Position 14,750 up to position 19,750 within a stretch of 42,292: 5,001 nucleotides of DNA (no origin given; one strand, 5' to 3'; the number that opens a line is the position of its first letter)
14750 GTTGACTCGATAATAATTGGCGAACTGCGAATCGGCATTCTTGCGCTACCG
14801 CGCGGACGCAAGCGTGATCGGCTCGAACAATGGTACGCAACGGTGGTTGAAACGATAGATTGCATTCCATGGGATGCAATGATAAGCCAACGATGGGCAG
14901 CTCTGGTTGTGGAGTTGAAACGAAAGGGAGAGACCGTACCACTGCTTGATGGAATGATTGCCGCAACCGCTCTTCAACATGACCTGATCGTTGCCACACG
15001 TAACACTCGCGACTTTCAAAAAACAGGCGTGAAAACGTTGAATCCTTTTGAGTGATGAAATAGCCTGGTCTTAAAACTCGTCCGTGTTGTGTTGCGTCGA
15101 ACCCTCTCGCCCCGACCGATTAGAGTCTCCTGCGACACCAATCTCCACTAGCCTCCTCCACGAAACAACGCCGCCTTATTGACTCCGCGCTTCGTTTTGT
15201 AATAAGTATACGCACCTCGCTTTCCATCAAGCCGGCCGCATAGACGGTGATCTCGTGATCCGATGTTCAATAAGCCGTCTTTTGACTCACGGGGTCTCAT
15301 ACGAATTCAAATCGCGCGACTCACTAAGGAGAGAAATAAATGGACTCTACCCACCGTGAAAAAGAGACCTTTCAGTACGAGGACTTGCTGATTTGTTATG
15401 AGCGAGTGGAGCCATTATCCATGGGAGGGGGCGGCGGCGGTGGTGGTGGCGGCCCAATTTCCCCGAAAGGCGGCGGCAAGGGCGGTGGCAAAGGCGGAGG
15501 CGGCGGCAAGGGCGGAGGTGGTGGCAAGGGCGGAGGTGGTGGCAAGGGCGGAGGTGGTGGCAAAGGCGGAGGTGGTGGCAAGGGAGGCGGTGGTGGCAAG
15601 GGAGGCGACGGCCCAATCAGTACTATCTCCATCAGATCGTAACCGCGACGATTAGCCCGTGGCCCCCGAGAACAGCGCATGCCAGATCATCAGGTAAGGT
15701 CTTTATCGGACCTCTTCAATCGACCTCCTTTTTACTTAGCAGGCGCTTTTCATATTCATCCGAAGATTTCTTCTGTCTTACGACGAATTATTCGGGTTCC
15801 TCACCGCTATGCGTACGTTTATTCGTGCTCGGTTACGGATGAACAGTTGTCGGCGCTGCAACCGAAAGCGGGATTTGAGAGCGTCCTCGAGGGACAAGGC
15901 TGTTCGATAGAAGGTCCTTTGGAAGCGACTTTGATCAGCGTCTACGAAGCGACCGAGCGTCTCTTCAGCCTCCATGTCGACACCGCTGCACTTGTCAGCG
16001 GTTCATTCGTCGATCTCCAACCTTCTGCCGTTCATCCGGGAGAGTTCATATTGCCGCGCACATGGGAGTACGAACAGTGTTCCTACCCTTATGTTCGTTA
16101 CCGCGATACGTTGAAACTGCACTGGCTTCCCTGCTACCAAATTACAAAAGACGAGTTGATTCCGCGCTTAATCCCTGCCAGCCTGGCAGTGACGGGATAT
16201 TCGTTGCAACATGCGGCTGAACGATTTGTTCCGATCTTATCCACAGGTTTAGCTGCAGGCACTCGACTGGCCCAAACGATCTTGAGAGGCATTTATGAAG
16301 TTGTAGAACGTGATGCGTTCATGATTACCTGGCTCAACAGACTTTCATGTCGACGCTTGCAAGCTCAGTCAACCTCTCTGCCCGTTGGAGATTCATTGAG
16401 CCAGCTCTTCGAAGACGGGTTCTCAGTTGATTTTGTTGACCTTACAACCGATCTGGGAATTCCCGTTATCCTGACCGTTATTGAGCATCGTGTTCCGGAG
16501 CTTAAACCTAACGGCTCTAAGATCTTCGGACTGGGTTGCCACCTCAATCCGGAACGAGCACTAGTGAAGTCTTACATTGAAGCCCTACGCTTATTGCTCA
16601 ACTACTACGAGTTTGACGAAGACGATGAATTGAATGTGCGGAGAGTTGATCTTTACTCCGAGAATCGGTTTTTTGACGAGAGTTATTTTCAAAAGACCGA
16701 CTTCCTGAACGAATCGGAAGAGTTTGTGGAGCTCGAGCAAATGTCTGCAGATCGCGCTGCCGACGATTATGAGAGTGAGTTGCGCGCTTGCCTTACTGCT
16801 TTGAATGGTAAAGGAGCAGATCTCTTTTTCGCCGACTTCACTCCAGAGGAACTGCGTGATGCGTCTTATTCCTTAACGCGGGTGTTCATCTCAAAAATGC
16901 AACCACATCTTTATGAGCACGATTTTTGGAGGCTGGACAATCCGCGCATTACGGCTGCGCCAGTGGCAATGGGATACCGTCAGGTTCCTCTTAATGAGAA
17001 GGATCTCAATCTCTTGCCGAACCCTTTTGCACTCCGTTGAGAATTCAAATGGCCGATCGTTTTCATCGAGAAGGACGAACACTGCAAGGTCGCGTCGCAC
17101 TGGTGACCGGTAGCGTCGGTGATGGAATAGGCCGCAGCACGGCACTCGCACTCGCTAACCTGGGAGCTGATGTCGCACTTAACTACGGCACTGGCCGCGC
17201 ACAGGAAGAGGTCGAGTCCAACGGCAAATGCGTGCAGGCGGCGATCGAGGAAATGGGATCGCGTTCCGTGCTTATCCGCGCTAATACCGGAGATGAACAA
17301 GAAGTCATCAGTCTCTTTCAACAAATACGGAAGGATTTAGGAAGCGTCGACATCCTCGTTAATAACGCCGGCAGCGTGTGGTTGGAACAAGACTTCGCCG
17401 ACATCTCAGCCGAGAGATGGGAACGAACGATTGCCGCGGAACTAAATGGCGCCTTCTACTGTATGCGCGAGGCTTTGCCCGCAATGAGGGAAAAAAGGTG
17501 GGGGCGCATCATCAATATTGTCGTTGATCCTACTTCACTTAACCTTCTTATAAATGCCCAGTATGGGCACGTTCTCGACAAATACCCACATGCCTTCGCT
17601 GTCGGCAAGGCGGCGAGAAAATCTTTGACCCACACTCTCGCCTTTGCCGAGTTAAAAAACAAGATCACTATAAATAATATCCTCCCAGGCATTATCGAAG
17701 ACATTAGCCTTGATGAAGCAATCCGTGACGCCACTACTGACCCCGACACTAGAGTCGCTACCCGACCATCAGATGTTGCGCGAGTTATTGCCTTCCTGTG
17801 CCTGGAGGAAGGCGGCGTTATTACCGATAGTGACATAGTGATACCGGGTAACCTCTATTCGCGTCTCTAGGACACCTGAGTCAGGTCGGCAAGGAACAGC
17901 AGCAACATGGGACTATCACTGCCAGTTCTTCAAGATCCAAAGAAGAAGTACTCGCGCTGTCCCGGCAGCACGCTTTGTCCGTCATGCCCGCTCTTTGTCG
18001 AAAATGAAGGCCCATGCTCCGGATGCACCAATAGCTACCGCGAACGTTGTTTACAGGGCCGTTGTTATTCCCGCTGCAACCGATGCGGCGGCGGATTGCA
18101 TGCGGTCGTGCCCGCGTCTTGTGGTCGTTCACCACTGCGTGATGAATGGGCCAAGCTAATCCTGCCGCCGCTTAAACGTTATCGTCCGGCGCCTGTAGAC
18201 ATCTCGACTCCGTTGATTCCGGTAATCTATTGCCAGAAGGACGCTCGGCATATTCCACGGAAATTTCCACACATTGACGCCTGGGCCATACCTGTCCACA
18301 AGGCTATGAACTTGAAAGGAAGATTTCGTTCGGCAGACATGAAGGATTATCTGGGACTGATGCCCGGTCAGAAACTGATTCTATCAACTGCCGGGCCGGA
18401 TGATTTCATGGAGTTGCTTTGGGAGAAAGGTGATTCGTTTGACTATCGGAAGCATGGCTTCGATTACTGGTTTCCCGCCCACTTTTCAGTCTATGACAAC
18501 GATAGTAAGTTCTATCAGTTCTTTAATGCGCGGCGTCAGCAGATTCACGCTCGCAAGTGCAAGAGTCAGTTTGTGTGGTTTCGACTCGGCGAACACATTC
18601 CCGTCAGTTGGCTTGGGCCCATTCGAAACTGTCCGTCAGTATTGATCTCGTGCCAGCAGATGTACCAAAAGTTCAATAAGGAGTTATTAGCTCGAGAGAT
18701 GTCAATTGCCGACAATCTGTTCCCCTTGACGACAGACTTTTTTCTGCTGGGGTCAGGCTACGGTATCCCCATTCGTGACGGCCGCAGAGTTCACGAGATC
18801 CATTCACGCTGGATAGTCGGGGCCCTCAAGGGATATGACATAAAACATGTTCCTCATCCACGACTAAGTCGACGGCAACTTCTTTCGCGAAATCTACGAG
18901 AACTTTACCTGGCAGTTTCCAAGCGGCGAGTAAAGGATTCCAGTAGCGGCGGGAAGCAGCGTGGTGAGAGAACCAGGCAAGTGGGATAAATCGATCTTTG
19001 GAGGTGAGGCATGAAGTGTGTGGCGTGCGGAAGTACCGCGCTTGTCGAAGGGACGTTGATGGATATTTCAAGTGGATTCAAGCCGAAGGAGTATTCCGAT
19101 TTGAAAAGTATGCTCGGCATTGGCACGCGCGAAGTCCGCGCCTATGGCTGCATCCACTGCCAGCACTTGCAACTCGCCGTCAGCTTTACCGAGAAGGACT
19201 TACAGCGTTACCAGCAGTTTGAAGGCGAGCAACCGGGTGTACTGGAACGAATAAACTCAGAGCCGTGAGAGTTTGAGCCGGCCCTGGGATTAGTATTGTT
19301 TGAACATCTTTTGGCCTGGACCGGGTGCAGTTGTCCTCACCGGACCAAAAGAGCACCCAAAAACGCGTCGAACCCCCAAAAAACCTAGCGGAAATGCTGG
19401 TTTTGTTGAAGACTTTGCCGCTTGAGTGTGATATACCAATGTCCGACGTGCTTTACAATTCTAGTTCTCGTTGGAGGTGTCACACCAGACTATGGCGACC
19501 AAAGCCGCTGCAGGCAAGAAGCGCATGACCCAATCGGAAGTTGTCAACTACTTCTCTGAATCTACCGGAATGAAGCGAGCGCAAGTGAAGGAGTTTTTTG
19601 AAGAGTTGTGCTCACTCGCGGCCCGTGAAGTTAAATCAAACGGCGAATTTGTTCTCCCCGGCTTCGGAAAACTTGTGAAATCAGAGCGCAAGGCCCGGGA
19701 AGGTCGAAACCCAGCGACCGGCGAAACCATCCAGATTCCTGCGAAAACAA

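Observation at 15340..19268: YcaO operon headed by a (Gly5-Lys)n repeat peptide: candidate undescribed RiPP-like system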

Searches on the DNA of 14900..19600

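Call 67: search_rna_families(source=window, start=14900, end=19600, threshold=evalue, max_evalue=1)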
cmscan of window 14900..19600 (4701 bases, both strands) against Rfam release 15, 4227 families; matches with E-value up to 1: 1.
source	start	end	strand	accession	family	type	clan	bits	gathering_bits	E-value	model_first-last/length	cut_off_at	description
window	17598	17718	-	RF02466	Ms_AS-8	Gene; sRNA;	-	22.2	48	0.3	1-74/74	no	Actinobacteria sRNA Ms_AS-8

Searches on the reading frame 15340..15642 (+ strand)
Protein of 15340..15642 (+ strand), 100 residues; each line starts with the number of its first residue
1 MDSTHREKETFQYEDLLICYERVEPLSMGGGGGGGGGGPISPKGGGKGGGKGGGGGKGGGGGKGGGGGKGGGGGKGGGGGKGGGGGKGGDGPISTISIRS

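Call 4: search_protein_families(library=pfam, proteins=[window:15340-15642:+], max_evalue=0.01)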
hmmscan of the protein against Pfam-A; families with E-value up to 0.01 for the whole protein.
window:15340-15642:+ (100 aa): 0 families

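Call 5: search_protein_families(library=ncbifam, proteins=[window:15340-15642:+], max_evalue=0.01)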
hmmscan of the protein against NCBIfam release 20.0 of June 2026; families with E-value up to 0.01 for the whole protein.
window:15340-15642:+ (100 aa): 0 families

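Call 39: search_protein_families(library=phrogs, proteins=[window:15340-15642:+], max_evalue=0.01)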
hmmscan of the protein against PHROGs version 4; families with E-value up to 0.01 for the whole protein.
window:15340-15642:+ (100 aa): 0 families

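Call 106: list_cluster_members(proteins=[window:15340-15642:+, L005:5552-5770:+, L095:7465-7716:+, L001:7734-7961:+, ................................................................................, P0005, P0037, P0043, window:19011-19268:+])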
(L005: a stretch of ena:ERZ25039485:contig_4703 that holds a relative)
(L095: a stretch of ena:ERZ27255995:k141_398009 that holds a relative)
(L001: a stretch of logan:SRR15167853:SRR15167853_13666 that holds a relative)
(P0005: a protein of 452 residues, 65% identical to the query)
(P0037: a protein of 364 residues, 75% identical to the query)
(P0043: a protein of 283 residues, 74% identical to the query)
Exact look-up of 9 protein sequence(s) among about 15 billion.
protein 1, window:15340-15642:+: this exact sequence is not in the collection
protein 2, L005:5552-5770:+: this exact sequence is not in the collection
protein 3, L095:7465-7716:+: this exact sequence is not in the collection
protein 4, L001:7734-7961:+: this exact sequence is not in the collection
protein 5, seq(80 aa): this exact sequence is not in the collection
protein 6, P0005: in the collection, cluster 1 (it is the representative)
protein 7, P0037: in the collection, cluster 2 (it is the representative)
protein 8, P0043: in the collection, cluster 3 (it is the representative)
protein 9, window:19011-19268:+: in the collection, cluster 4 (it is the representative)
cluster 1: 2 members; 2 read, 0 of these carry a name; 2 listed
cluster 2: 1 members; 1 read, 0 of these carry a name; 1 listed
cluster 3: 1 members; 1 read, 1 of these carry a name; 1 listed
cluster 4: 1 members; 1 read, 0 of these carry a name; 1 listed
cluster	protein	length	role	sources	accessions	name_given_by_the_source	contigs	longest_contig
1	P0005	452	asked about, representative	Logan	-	-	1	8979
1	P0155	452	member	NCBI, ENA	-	-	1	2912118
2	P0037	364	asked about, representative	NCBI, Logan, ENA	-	-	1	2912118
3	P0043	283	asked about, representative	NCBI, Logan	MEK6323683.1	MAG: hypothetical protein AABN33_18735 [Acidobacteriota bacterium]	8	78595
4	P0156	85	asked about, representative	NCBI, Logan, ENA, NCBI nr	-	-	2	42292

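Call 107: search_protein_representatives(alignment_id=A9)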
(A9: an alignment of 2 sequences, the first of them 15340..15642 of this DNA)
Query: 2 sequences, 101 profile positions. Proteins with E-value up to 0.001 (for the whole library): 1; up to 1e-10: 1; up to 1e-30: 0. The best 1 are listed.
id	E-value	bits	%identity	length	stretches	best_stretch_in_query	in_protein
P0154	8.6e-28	112.6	-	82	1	1-101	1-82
